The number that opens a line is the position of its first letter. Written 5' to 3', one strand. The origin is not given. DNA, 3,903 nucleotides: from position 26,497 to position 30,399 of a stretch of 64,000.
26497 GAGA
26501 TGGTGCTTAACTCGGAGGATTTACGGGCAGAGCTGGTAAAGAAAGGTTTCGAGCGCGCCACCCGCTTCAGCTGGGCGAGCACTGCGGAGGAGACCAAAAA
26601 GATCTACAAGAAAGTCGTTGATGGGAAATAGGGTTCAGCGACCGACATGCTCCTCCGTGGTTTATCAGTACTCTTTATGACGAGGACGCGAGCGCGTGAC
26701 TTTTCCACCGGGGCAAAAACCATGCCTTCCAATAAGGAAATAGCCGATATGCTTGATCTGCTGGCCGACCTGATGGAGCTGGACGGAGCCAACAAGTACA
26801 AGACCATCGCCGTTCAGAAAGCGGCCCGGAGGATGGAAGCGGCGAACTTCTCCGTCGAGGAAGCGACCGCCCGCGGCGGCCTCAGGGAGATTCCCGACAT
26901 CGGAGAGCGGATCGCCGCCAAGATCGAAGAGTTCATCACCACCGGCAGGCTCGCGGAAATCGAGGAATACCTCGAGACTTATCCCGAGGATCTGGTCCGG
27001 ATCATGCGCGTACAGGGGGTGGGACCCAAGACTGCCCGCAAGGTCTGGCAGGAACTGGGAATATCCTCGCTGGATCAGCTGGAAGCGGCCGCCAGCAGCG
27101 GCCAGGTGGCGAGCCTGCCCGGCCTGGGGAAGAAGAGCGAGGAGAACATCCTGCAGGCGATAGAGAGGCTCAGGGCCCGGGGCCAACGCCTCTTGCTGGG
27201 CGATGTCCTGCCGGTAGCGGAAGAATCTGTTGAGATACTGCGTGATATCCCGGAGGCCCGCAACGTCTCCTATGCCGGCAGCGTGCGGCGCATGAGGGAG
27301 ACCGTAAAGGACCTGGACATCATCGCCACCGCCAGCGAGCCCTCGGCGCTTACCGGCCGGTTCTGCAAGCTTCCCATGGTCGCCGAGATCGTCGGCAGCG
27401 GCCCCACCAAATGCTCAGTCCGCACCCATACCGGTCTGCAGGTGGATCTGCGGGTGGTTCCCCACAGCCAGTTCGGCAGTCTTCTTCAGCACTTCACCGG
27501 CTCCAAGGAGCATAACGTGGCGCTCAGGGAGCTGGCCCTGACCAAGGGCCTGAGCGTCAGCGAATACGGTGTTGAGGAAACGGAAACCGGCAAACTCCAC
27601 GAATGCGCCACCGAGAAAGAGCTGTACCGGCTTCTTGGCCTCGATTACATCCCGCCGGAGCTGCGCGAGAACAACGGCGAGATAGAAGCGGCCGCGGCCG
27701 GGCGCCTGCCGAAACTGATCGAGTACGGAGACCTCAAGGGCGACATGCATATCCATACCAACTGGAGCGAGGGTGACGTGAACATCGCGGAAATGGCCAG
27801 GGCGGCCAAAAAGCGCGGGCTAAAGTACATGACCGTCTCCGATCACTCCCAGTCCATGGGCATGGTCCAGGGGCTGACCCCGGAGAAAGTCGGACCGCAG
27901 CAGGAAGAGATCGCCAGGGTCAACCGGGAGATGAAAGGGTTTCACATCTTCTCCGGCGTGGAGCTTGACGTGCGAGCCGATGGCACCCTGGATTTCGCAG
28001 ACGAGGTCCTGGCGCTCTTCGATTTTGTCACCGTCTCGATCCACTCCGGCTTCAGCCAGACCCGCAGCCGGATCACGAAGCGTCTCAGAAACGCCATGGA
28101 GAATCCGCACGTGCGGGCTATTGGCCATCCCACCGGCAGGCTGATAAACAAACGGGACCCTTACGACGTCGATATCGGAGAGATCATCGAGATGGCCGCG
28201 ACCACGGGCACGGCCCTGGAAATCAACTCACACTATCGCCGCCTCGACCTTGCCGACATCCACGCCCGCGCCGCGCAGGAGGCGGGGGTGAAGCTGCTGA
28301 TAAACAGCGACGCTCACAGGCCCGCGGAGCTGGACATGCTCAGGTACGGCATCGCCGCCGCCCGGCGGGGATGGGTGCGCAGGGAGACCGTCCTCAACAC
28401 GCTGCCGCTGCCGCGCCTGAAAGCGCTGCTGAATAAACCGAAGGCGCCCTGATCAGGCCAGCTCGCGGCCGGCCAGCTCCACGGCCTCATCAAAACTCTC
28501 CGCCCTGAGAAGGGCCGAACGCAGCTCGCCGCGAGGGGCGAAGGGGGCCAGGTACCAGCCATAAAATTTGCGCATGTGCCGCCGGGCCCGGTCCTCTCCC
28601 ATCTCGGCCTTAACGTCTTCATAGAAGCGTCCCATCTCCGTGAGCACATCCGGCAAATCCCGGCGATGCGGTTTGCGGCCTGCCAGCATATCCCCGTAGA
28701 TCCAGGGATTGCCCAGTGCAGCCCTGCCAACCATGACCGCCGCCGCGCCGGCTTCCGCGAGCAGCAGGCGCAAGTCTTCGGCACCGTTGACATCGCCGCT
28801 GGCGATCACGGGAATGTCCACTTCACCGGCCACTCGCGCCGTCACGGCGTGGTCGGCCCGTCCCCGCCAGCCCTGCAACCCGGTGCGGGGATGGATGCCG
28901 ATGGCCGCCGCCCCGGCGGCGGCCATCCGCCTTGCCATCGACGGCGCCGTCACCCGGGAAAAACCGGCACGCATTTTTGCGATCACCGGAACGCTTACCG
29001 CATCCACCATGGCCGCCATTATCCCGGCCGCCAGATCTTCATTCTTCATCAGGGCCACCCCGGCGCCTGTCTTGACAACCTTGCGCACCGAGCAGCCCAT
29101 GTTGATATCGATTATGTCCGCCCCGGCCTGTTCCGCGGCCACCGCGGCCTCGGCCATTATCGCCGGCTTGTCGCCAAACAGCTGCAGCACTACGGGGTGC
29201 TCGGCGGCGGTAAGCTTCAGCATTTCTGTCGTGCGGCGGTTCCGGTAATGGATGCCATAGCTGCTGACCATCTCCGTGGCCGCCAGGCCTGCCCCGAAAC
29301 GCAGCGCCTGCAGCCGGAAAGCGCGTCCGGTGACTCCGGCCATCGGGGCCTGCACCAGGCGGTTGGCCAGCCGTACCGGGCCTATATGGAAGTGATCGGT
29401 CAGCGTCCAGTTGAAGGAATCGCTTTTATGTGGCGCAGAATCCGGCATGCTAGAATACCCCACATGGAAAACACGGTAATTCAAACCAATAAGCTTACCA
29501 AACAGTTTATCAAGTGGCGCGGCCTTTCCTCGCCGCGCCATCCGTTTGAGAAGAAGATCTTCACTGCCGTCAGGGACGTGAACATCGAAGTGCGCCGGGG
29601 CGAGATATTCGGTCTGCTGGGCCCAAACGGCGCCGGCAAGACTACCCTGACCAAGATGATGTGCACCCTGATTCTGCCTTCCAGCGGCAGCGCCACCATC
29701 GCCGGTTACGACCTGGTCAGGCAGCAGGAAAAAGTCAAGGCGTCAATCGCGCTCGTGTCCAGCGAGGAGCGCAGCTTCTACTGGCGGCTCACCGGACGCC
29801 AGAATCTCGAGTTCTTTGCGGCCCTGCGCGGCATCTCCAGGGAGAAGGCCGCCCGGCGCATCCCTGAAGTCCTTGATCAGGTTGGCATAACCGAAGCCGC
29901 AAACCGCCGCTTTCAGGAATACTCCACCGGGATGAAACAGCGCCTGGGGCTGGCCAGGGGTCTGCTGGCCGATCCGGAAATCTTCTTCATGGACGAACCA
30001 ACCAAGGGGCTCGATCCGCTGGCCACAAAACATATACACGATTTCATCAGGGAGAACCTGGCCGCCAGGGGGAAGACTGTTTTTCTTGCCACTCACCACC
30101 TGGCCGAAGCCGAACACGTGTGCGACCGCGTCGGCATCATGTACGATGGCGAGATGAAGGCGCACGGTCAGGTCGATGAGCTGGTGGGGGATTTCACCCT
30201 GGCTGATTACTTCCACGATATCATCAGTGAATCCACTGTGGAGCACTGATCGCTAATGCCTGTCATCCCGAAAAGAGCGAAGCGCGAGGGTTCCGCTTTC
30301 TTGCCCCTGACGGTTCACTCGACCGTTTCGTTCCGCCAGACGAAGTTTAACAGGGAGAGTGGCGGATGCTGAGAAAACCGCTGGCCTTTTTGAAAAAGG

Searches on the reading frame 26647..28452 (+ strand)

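Call 8: search_protein_families(library=pfam, proteins=[window:26647-28452:+], max_evalue=0.001)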
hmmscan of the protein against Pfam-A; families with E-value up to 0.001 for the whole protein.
window:26647-28452:+ (601 aa): 6 families
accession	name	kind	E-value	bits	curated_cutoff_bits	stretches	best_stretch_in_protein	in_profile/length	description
PF14791.11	DNA_pol_B_thumb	-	4.4e-23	81.4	25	1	280-341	2-63/63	DNA polymerase beta thumb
PF14716.13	HHH_8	-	4.3e-19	69.1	30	1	28-102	2-73/73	Helix-hairpin-helix domain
PF14520.12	HHH_5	-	1.3e-11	45.2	27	1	120-173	5-56/57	Helix-hairpin-helix domain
PF02811.25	PHP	-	9.7e-10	39.5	26.4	1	366-529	1-164/164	PHP domain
PF12826.13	HHH_2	-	0.00012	22.6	27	0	79-100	37-58/64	Helix-hairpin-helix motif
PF10391.15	DNA_pol_lambd_f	-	0.00016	21.9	29.8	1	120-147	4-30/51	Fingers domain of DNA polymerase lambda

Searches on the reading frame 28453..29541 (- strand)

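Call 8: search_protein_families(library=pfam, proteins=[window:28453-29541:-], max_evalue=0.001)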
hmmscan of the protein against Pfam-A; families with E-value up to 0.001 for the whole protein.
window:28453-29541:- (362 aa): 2 families
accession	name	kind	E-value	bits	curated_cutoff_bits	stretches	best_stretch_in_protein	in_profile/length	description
PF01207.24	Dus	-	1.4e-65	221.9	20.4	1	64-353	2-298/311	Dihydrouridine synthase (Dus)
PF00977.27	His_biosynth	-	1.8e-05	24.8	23.6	1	190-275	139-222/228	Histidine biosynthesis protein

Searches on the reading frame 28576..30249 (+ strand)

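Call 8: search_protein_families(library=pfam, proteins=[window:28576-30249:+], max_evalue=0.001)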
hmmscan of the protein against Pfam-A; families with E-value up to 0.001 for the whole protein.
window:28576-30249:+ (557 aa): 2 families
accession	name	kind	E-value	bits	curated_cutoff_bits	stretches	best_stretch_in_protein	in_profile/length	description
PF00005.33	ABC_tran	-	5.5e-29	102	25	1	333-476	2-136/137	ABC transporter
PF13304.12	AAA_21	-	1.3e-12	48.9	27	1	432-509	221-300/304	AAA domain, putative AbiEii toxin, Type IV TA system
